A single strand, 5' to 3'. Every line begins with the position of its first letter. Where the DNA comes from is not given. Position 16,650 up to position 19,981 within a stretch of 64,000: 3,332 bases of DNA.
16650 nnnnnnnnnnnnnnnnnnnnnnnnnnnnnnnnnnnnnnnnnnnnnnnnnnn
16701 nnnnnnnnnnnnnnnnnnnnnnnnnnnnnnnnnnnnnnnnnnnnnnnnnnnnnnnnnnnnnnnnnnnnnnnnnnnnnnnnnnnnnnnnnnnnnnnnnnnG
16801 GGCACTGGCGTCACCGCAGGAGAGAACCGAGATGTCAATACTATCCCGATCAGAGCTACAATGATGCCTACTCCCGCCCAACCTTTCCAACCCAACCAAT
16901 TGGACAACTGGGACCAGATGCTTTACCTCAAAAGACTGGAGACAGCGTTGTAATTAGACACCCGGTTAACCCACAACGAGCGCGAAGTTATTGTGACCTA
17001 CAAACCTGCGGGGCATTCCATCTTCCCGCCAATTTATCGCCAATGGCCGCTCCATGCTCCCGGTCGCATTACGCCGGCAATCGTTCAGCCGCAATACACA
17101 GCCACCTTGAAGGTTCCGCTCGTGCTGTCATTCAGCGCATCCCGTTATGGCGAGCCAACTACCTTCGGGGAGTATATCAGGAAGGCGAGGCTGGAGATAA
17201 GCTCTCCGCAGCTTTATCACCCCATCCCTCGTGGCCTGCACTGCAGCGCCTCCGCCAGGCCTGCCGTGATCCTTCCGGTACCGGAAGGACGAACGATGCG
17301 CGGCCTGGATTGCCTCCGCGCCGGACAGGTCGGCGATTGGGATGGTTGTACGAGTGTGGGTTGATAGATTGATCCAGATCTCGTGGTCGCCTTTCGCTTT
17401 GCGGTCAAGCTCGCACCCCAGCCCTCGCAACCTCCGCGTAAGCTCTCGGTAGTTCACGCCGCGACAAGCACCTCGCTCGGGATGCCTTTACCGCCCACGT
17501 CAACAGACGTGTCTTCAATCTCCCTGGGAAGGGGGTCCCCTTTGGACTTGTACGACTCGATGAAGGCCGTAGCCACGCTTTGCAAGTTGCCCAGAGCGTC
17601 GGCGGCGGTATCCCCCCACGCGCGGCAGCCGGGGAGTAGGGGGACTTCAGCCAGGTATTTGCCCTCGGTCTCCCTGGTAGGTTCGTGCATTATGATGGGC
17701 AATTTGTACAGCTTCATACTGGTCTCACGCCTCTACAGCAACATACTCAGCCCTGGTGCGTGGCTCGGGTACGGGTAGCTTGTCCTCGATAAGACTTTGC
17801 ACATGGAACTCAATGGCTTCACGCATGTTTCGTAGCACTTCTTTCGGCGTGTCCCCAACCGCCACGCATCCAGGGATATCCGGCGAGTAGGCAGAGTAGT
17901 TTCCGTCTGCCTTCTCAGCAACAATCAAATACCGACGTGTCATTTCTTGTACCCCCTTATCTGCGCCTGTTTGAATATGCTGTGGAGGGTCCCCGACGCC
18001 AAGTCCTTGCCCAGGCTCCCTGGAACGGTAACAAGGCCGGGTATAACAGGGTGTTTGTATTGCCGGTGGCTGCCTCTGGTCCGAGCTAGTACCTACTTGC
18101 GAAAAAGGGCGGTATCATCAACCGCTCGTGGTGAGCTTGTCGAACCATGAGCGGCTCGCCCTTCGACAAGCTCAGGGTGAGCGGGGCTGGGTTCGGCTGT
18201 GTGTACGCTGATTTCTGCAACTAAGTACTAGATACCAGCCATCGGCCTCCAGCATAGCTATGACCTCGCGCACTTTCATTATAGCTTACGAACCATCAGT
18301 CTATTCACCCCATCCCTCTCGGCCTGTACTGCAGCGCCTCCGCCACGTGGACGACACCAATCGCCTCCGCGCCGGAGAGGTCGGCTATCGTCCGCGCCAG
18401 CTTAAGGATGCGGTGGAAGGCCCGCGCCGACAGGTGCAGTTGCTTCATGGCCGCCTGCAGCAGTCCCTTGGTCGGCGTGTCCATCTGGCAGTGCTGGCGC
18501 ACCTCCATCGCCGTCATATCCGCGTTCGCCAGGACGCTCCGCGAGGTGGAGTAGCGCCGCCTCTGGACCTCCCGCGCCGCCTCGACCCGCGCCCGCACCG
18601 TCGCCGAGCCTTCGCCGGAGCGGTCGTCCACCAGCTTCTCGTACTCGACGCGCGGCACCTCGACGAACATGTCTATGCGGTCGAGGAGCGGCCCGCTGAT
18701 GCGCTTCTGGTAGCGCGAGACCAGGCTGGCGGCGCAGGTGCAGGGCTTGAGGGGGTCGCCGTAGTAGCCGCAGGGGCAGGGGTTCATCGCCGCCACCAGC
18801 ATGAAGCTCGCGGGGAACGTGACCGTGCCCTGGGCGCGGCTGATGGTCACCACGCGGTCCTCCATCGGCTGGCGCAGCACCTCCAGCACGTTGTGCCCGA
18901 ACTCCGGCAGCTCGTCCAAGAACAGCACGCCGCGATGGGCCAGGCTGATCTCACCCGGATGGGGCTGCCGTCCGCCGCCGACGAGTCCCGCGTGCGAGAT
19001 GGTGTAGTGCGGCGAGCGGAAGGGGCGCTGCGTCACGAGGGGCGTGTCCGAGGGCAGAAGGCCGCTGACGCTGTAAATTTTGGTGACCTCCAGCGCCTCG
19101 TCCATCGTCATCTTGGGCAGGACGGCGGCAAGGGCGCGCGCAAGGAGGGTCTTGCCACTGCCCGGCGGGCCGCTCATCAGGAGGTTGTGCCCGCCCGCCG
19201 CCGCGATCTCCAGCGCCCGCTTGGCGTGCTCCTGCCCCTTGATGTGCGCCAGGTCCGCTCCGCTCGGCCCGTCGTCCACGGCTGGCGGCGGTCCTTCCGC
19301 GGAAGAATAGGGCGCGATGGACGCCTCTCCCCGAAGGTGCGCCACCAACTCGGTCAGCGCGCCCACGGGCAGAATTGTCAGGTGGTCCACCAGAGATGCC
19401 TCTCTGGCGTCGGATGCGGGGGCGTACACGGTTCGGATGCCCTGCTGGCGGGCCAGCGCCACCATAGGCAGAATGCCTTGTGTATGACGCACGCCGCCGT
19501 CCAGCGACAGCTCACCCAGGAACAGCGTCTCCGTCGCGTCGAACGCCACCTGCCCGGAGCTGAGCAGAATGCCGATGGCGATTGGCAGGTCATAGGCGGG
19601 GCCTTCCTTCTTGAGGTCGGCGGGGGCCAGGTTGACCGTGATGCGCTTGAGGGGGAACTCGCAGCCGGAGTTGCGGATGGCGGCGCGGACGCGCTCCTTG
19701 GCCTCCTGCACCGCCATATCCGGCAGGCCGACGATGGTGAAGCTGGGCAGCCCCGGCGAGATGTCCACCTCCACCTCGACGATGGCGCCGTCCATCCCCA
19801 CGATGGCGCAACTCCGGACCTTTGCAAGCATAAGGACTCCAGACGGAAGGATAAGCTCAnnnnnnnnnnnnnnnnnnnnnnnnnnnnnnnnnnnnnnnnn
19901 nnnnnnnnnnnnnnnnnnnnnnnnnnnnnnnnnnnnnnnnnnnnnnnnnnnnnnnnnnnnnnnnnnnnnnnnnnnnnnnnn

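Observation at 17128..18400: Duplicated comM 3' end flanking a hicA-hicB-hicB cassette; the HicA C-terminus is encoded by comM-derived DNA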

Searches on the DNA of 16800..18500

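Call 23: search_rna_families(source=window, start=16800, end=18500, threshold=evalue, max_evalue=1)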
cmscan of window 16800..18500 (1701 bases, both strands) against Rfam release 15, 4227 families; matches with E-value up to 1: 1.
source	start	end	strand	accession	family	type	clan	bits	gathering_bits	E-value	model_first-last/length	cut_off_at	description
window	18131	18175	-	RF02901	AaHKsRNA41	Gene; sRNA;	-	20.7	97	0.047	14-89/187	no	Aggregatibacter sRNA 41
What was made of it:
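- Tried and rejected: Only a sub-threshold chance hit inside the MITE-like core (call 23).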

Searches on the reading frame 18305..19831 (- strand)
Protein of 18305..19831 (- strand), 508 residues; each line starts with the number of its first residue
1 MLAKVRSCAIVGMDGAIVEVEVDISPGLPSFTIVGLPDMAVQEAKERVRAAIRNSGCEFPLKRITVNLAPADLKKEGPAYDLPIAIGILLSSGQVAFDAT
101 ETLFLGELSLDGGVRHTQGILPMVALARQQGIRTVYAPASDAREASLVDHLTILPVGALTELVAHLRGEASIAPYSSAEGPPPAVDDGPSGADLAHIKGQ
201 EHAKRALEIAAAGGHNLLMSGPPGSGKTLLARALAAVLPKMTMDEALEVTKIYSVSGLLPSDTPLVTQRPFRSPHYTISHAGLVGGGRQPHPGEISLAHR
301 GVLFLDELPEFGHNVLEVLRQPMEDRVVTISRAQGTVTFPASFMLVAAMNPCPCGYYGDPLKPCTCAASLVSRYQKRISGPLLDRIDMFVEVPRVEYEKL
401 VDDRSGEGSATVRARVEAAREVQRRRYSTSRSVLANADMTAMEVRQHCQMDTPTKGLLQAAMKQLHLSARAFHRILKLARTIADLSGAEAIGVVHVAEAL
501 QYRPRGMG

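Call 6: search_protein_families(library=pfam, proteins=[window:18305-19831:-], max_evalue=0.1)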
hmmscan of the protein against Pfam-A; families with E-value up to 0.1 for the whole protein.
window:18305-19831:- (508 aa): 24 families
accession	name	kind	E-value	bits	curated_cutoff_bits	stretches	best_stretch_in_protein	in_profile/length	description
PF01078.27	Mg_chelatase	-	2.4e-95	318.2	20.3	1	193-399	1-206/207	Magnesium chelatase, subunit ChlI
PF13541.12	ChlI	-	4.4e-48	162.6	27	1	20-139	1-119/121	Subunit ChlI of Mg-chelatase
PF13335.12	Mg_chelatase_C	-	4.8e-32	110.8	26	1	406-503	1-94/94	Magnesium chelatase, subunit ChlI C-terminal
PF07728.20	AAA_5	-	9.5e-11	42.3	22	1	216-356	1-126/139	AAA domain (dynein-related subfamily)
PF00493.29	MCM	-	1.6e-07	31.1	23.3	1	292-359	114-180/224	MCM P-loop domain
PF05496.18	RuvB_N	-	3e-06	27.5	27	0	296-337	81-122/159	Holliday junction DNA helicase RuvB P-loop domain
PF00158.32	Sigma54_activat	-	1e-05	25.8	20.2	1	285-350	79-142/168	Sigma-54 interaction domain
PF00004.35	AAA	-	2.2e-05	25.4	21.2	1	217-238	1-22/131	ATPase family associated with various cellular activities (AAA)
PF07726.17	AAA_3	-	0.00027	21.3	27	1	217-352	2-113/131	ATPase family associated with various cellular activities (AAA)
PF13191.12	AAA_16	-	0.0005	21.1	32.6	1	204-238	13-48/167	AAA ATPase domain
PF07724.20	AAA_2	-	0.0012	19.4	27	1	216-339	5-114/166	AAA domain (Cdc48 subfamily)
PF20720.3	nSTAND3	-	0.0013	18.9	27.2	1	214-240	17-43/155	Novel STAND NTPase 3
PF06068.19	TIP49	-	0.0026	17.4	23.8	1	212-255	48-91/347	TIP49 P-loop domain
PF20030.5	bpMoxR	-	0.0037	16.8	27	1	201-239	18-56/205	MoxR domain in the MoxR-vWA-beta-propeller ternary systems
PF05362.19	Lon_C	-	0.0066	16.5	21.1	1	8-145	33-176/205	Lon protease (S16) C-terminal proteolytic domain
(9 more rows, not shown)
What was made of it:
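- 18305..19831 (-): comM (YifB/ComM-family AAA+ ATPase), full length, 508 aa. Pfam finds ChlI, Mg_chelatase and Mg_chelatase_C (call 6).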

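Call 14: find_encoding_contigs(protein=window:18305-19831:-, flank=6000, max_places=8)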
Protein window:18305-19831:- (508 aa): no gene with exactly this product is on record in the collection.

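Call 15: find_related_loci(query=window:18305-19831:-, collection=genome_contigs, flank=6000)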
Query window:18305-19831:- (508 aa) in genome_contigs; peptide patterns used: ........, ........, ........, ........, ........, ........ (x = any residue, [..] = any of these).
600 stretches matched a pattern (row limit reached: there are more); 599 encode a relative of the query (tblastn E <= 1e-3); the best 80 are kept; 80 distinct loci.
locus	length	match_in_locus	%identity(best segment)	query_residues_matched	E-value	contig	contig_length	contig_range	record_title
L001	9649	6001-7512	72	1-505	0e+0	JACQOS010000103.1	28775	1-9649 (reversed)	MAG: Chloroflexi bacterium isolate NC_groundwater_1287_Ag_S-0.2um_66_61 S_p2_S4_coassembly_k141_2063048, whole genome sh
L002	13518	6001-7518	65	1-508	0e+0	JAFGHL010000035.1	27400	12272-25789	MAG: Dehalococcoidia bacterium isolate Zod_Metabat.1459 k87_3528541, whole genome shotgun sequence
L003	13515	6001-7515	65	1-506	0e+0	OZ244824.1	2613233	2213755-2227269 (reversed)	MAG: Dehalococcoidia bacterium isolate 70ea3dc7-dc25-4479-8e7e-ee8621e45a74 genome assembly, chromosome: 1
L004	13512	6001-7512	65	1-506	0e+0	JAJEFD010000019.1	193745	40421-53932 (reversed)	MAG: Dehalococcoidia bacterium isolate p16x34bins.71 k141_770631, whole genome shotgun sequence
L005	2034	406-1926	67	1-508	0e+0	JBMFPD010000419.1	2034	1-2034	MAG: Anaerolineae bacterium isolate KM4338-54 NODE_419_length_2034_cov_2.706694, whole genome shotgun sequence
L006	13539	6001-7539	64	1-505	0e+0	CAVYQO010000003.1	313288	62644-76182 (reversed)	MAG: uncultured Chloroflexia bacterium isolate MFD04716.bin.2.130 genome assembly, contig: contig_11761, whole genome sh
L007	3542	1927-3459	62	1-505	0e+0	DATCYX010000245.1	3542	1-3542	MAG TPA_asm: Anaerolineales bacterium isolate SMAG_U55 k141_206205, whole genome shotgun sequence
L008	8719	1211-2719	62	1-505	0e+0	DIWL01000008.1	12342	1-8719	MAG TPA_asm: Anaerolineaceae bacterium UBA6107 UBA6107_contig_40225, whole genome shotgun sequence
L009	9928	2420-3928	62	1-505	0e+0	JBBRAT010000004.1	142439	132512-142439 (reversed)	MAG: Anaerolineales bacterium isolate Co_metawrap_2310 Cmw_2310_k141_18893792_length_142439_cov_22.9994, whole genome sh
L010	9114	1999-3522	64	1-506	0e+0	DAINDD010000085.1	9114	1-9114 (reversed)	MAG TPA_asm: Chloroflexota bacterium isolate CTOTU41506 NODE_8181_length_9114_cov_4.745667, whole genome shotgun sequenc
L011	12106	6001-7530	63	1-507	0e+0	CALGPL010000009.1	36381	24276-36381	MAG: uncultured Anaerolineales bacterium isolate N1_Bin_METABAT__170_1 genome assembly, contig: c_000001112257, whole ge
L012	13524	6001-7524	63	1-505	0e+0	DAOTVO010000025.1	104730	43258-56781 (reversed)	MAG TPA_asm: Anaerolineales bacterium isolate H11_64 k163_492615, whole genome shotgun sequence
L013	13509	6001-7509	61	1-505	0e+0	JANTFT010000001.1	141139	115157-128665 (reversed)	MAG: Anaerolineales bacterium isolate bin10015 c_000000000008, whole genome shotgun sequence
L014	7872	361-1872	61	1-506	0e+0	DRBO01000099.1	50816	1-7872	MAG TPA_asm: Chloroflexota bacterium isolate HyVt-23 Ga0136651_10000053, whole genome shotgun sequence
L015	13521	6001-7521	60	1-507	0e+0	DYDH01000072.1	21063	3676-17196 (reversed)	MAG TPA_asm: Herpetosiphon sp. isolate IMS_BF NODE_506_length_21141_cov_5.47477, whole genome shotgun sequence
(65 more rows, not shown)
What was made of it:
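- The source appears to be an uncultured Chloroflexota genome, because all close hits are metagenome-assembled (call 15).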

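Call 38: search_protein_families(library=pfam, proteins=[L001:7525-8817:+], max_evalue=0.001)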
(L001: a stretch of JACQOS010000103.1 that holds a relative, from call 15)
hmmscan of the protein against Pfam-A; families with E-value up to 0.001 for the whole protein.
L001:7525-8817:+ (430 aa): 0 families

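Call 73: search_protein_families(library=ncbifam, proteins=[window:18305-19831:-], max_evalue=0.01)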
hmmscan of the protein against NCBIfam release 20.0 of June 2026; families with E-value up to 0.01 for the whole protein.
window:18305-19831:- (508 aa): 31 families (the best 25 are shown)
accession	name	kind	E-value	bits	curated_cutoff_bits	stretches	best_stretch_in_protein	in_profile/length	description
TIGR00368.1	TIGR00368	hypoth_equivalog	1e-183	611.5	362.4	1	6-503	2-499/499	YifB family Mg chelatase-like AAA ATPase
NF007365.0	PRK09862.1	equivalog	5e-127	424.5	530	1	2-503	3-492/506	YifB family Mg chelatase-like AAA ATPase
TIGR02902.1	spore_lonB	equivalog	3.9e-15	55.4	723.3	2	194-332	64-208/531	ATP-dependent protease LonB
TIGR00764.1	lon_rel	equivalog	1.2e-12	47.2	516.6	1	196-250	19-73/608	ATP-dependent protease LonB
TIGR02442.1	Cob-chelat-sub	hypoth_equivalog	3e-12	45.8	779.45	2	283-351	111-179/641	putative cobaltochelatase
TIGR02903.1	spore_lon_C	equivalog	1.3e-10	40.5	678.8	1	194-331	153-297/615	Lon family ATP-dependent protease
TIGR02031.1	BchD-ChlD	equivalog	4.2e-08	32.3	499.55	1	202-424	2-208/608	magnesium chelatase ATPase subunit D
TIGR02030.1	BchI-ChlI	equivalog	2.2e-06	27.1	466.95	1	284-351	116-183/337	magnesium chelatase ATPase subunit I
NF038308.1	RNA_repair_RtcR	equivalog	3.3e-06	26.2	650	1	285-329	264-308/530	RNA repair transcriptional activator RtcR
NF000868.0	PRK00080.1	equivalog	4.3e-06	25.9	282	0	296-334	99-137/330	Holliday junction branch migration DNA helicase RuvB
NF009067.0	PRK12402.1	equivalog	3.1e-05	23.1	317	1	195-246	15-68/340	replication factor C small subunit 2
TIGR00635.1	ruvB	equivalog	3.4e-05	23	299.05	0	215-238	31-54/305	Holliday junction branch migration DNA helicase RuvB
NF042959.1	IteA_antiphage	equivalog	0.00039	19.7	510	1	198-238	109-149/367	anti-phage ATPase IteA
TIGR03922.1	T7SS_EccA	equivalog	0.00047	18.8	466.65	1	203-243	302-341/557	type VII secretion AAA-ATPase EccA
TIGR00416.1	sms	equivalog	0.00059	18.7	403.05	1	72-162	365-453/454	DNA repair protein RadA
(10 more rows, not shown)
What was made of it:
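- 18305..19831 (-): TIGR00368 scores 611.5 bits against a cut-off of 362.4, covering 2-499/499 (call 73).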

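Call 74: search_protein_families(library=pfam, proteins=[L001:9173-9370:+], max_evalue=0.01)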
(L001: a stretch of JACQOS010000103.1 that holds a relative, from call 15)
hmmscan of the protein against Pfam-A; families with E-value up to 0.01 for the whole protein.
L001:9173-9370:+ (65 aa): 1 family
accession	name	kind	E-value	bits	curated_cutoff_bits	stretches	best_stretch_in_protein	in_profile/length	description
PF07927.17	HicA_toxin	-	8.7e-22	77.4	27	1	4-60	2-58/58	HicA toxin of bacterial toxin-antitoxin,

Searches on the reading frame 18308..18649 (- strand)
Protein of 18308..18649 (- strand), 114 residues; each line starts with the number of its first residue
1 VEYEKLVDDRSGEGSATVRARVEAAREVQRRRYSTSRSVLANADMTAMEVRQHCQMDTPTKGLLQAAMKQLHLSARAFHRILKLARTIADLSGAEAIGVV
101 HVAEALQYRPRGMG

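Call 32: find_related_loci(query=window:18308-18649:-, collection=metagenome_contigs, flank=6000)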
Query seq(114 aa) (114 aa) in metagenome_contigs; peptide patterns used: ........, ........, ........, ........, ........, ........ (x = any residue, [..] = any of these).
600 stretches matched a pattern (row limit reached: there are more); 458 encode a relative of the query (tblastn E <= 1e-3); the best 80 are kept; 80 distinct loci.
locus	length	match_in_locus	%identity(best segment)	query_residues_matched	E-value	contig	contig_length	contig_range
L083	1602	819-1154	67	1-113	2e-47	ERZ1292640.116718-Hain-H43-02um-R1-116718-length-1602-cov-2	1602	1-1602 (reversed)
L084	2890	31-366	65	1-113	2e-44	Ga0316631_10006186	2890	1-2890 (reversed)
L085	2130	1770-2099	64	1-111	1e-43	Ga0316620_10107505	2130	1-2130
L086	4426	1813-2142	62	1-111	1e-42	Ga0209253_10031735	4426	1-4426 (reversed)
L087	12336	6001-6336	62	1-113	3e-42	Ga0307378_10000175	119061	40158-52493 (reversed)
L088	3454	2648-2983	60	1-113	1e-41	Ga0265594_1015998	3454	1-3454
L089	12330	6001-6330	62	1-111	7e-42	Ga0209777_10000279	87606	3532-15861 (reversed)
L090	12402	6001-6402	59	1-114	9e-42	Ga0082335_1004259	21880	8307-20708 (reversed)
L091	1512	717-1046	62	1-111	4e-42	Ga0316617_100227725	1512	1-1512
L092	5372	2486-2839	60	1-111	2e-41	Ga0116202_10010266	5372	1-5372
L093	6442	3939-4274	62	1-113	7e-41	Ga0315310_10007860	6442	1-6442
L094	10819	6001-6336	61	1-113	6e-41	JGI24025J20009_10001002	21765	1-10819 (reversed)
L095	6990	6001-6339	59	1-114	4e-41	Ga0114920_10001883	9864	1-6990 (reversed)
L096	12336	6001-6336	60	1-113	1e-40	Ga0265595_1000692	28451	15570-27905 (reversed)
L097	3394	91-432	60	1-114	2e-40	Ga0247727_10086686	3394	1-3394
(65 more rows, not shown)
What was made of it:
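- The best genome hit is 72% identical at protein level and the best metagenome hit 67% (calls 15, 32).
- Tried and rejected: The best hit is 67% identical (call 32).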
